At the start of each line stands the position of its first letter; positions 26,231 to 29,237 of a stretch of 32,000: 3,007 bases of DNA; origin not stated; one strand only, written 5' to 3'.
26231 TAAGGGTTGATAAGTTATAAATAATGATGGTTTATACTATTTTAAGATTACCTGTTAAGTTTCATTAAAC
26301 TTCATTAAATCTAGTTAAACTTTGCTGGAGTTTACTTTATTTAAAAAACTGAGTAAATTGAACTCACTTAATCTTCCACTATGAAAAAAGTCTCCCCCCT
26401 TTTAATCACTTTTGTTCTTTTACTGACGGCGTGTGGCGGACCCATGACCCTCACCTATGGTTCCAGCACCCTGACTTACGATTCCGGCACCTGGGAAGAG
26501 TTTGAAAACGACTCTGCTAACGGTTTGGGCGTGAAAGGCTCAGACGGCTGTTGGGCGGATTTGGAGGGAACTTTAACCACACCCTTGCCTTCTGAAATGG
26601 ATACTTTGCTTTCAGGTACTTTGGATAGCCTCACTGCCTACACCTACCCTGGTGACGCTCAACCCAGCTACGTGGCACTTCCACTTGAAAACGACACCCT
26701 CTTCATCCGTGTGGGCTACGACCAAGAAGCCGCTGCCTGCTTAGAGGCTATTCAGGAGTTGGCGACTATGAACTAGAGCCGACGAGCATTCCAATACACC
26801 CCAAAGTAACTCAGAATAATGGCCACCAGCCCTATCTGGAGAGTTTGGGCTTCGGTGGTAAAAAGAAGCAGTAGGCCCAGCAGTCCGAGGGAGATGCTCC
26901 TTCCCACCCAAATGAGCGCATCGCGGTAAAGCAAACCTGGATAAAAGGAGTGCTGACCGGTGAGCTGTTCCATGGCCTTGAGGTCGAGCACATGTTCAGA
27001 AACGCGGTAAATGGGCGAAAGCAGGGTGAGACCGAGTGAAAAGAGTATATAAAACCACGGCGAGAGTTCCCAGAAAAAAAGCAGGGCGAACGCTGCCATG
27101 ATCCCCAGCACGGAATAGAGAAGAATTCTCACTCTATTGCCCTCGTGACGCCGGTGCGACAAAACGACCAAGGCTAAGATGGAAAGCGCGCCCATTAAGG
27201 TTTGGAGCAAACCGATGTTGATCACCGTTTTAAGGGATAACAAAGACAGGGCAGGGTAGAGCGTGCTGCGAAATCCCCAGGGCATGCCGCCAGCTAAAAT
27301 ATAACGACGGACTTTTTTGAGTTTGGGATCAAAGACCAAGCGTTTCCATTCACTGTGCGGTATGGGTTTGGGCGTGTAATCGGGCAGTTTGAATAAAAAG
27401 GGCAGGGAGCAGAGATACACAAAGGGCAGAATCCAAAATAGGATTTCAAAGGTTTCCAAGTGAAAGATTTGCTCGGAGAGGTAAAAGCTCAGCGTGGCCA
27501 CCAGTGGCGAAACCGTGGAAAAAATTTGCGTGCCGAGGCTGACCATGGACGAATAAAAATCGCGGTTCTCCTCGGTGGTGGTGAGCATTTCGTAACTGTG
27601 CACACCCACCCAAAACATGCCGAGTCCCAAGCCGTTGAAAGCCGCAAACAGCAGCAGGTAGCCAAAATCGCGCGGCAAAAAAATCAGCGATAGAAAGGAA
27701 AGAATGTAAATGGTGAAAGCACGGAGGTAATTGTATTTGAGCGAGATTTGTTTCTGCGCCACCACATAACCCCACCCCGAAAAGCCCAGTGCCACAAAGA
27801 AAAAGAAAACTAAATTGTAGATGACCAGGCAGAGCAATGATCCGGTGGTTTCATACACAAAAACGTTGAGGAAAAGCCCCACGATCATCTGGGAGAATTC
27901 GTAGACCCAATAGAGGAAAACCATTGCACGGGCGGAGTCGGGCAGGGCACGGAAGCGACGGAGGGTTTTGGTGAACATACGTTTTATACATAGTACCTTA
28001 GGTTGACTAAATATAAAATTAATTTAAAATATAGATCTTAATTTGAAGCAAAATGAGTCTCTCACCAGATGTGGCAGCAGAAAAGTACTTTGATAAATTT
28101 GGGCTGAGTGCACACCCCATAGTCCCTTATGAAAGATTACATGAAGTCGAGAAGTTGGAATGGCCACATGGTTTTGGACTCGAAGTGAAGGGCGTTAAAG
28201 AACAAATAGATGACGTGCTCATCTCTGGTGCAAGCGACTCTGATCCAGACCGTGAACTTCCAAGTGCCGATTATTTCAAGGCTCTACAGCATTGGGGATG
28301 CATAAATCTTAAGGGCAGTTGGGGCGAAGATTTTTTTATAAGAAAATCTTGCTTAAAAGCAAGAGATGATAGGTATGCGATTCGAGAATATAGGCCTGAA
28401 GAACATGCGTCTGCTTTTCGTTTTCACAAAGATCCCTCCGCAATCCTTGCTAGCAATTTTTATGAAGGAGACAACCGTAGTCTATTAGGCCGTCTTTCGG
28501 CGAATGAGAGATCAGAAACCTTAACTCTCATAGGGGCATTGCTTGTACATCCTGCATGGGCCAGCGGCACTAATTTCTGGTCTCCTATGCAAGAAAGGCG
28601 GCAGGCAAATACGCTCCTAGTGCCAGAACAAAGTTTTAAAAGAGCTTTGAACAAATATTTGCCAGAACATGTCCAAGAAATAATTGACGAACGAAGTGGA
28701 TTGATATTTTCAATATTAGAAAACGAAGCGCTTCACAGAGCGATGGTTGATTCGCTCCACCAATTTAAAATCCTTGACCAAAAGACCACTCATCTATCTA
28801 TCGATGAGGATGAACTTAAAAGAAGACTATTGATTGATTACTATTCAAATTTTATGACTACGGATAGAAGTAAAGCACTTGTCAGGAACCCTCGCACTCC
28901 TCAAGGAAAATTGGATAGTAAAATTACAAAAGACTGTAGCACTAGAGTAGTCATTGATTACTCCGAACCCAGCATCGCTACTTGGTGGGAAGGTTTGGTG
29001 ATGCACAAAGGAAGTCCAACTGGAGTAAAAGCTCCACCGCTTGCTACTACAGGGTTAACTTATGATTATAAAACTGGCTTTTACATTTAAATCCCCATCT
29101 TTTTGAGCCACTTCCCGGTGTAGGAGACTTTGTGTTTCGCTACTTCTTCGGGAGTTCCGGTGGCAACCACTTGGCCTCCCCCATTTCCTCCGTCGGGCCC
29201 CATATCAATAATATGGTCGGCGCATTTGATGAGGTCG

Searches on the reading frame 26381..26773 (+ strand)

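Call 5: search_protein_families(library=pfam, proteins=[window:26381-26773:+], max_evalue=0.01)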
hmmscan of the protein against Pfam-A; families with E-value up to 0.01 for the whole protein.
window:26381-26773:+ (131 aa): 0 families

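Call 81: search_protein_families(library=ncbifam, proteins=[window:26381-26773:+], max_evalue=1)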
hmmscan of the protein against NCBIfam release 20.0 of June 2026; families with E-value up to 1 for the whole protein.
window:26381-26773:+ (131 aa): 4 families
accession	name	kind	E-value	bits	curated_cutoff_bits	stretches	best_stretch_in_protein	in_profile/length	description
NF047408.1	SA0632_fam_LP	equivalog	0.016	14.9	70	1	1-19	1-19/68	SA0632 family lipoprotein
NF047847.2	SS_mature_LptM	equivalog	0.025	14.7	27.7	1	1-19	1-21/31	LPS translocon maturation chaperone LptM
NF041193.1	lipo_SP0191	subfamily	0.18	11.8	75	1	1-24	1-24/190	SP0191 family lipoprotein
NF058647.1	lipo_LytA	equivalog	0.19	12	110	1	1-21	1-21/107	acidic lipoprotein LytA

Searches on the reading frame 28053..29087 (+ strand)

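Call 81: search_protein_families(library=ncbifam, proteins=[window:28053-29087:+], max_evalue=1)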
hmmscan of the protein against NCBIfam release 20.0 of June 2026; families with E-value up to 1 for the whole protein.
window:28053-29087:+ (345 aa): 0 families

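Call 82: search_protein_families(library=pfam, proteins=[window:28053-29087:+], max_evalue=1)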
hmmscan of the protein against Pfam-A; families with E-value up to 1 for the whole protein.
window:28053-29087:+ (345 aa): 1 family
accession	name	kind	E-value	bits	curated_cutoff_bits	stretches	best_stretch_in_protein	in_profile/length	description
PF08199.16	E2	-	0.013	15.8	25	1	255-267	14-26/37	Bacteriophage E2-like protein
